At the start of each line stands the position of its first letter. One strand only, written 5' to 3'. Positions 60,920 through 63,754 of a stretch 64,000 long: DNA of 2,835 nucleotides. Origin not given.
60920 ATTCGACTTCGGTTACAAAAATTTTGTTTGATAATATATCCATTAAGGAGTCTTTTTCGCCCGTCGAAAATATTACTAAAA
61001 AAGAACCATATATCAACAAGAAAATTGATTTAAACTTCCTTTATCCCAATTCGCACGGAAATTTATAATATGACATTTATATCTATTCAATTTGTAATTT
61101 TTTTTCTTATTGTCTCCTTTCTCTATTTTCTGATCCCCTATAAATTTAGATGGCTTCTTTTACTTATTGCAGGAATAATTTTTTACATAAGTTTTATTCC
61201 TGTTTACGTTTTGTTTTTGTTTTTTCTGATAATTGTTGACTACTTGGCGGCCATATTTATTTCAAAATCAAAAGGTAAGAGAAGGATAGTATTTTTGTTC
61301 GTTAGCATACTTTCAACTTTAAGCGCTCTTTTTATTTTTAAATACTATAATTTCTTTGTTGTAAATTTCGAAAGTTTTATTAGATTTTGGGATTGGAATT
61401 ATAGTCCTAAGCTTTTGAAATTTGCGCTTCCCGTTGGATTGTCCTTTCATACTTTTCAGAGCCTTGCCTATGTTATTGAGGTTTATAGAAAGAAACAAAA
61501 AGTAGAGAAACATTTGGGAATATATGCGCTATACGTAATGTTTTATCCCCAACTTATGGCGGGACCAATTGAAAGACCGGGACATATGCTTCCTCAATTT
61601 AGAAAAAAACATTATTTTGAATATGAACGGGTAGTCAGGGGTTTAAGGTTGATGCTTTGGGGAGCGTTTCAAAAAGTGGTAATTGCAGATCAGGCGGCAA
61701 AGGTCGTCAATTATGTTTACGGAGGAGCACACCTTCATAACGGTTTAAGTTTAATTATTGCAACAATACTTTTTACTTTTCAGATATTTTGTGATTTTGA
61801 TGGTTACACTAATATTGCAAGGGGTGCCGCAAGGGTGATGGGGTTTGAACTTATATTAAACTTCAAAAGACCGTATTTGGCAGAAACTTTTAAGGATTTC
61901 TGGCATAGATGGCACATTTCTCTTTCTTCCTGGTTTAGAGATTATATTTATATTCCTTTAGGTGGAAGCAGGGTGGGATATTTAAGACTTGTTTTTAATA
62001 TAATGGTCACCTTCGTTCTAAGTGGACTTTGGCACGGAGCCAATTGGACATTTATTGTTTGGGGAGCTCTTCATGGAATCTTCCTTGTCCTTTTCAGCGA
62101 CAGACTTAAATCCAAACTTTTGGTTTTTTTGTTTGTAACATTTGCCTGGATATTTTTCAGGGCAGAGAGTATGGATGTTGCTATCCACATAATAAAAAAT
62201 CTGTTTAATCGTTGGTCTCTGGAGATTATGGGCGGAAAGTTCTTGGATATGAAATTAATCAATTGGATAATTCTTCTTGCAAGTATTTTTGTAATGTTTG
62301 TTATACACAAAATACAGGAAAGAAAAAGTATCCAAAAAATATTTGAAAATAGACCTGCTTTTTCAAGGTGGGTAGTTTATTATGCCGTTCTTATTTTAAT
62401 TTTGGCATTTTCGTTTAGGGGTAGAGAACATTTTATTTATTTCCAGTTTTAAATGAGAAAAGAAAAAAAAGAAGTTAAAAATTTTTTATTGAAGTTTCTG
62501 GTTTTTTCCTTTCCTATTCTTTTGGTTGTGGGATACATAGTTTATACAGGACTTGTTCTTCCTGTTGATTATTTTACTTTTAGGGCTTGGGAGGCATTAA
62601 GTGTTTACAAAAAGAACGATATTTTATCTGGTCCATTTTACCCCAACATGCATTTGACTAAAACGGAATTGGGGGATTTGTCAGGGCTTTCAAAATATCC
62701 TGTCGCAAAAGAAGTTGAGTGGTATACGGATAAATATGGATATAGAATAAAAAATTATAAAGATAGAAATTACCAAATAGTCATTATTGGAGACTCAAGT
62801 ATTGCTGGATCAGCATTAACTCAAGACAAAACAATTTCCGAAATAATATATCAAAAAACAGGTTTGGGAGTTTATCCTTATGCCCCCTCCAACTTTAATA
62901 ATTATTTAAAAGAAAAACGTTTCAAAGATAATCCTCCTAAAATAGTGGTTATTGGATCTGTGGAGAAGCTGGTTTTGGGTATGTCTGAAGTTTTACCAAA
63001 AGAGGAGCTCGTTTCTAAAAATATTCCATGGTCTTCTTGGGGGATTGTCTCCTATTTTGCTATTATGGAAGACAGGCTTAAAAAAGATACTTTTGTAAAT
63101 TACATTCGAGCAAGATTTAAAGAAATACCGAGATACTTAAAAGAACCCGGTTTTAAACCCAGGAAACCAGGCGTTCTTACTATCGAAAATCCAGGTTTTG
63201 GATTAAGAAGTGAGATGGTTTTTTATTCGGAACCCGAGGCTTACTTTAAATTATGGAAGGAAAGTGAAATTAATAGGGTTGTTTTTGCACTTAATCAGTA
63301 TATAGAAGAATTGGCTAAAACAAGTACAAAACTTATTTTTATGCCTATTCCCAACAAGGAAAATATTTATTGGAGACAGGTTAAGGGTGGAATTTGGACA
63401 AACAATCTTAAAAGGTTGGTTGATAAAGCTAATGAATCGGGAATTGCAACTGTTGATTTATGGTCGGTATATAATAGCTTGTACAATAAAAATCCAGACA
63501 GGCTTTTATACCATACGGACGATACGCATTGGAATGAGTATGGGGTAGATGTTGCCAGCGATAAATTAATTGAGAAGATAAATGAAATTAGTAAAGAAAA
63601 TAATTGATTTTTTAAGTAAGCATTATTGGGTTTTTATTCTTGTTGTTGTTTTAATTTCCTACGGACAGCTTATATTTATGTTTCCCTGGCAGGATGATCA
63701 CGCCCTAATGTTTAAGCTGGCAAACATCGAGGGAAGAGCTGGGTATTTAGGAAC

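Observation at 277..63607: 64-kb glycosylation super-locus with ~38 glycosyltransferase genes dominated by GT-C membrane enzymes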

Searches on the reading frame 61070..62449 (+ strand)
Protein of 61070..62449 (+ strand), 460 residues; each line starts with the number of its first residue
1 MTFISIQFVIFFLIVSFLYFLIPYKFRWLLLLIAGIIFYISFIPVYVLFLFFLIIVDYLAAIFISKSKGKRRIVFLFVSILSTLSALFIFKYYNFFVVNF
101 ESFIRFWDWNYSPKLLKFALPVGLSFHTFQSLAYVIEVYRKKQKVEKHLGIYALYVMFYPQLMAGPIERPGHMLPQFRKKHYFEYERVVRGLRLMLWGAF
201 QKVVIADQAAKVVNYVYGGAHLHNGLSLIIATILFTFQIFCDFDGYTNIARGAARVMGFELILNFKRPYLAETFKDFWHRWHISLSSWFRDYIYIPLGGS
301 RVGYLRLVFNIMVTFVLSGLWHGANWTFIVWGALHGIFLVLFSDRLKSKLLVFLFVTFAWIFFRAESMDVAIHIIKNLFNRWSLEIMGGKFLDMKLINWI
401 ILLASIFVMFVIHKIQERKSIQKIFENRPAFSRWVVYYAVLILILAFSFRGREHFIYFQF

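Call 9: search_protein_families(library=pfam, max_evalue=0.01, proteins=[window:61070-62449:+])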
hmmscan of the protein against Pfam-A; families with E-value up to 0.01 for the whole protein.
window:61070-62449:+ (460 aa): 2 families
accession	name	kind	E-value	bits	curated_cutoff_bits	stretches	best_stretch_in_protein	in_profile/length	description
PF03062.24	MBOAT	-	1.2e-23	84.4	27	1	152-341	84-293/337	MBOAT, membrane-bound O-acyltransferase family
PF13813.11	MBOAT_2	-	0.00027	21.6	25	1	265-324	5-66/85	Membrane bound O-acyl transferase family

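Call 22: search_protein_families(library=ncbifam, max_evalue=0.001, proteins=[window:61070-62449:+])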
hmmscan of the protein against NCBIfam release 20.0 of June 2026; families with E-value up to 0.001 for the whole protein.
window:61070-62449:+ (460 aa): 1 family
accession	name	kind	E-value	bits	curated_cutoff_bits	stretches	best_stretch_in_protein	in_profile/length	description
TIGR04091.1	LTA_dltB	equivalog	1.9e-37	129.4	375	1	10-343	13-339/380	D-alanyl-lipoteichoic acid biosynthesis protein DltB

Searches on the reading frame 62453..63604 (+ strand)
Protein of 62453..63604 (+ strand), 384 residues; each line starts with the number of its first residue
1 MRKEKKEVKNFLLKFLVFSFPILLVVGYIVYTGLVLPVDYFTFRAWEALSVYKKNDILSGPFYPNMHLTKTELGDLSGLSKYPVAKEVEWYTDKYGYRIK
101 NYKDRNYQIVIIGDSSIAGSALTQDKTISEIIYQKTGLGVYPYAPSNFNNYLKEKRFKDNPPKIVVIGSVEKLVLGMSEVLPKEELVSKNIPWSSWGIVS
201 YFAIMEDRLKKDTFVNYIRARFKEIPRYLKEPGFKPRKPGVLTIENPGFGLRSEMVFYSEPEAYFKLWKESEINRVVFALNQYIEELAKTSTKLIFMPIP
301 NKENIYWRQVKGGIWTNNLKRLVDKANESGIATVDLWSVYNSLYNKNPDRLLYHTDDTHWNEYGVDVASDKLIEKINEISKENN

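Call 9: search_protein_families(library=pfam, max_evalue=0.01, proteins=[window:62453-63604:+])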
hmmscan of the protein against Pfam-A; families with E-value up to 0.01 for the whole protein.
window:62453-63604:+ (384 aa): 1 family
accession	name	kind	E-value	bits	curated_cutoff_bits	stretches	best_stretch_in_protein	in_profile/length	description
PF16822.11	ALGX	-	4.2e-10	40.2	26.5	1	270-378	22-132/268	SGNH hydrolase-like domain, acetyltransferase AlgX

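Call 22: search_protein_families(library=ncbifam, max_evalue=0.001, proteins=[window:62453-63604:+])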
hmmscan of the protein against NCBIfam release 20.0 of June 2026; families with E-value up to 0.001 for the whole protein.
window:62453-63604:+ (384 aa): 0 families
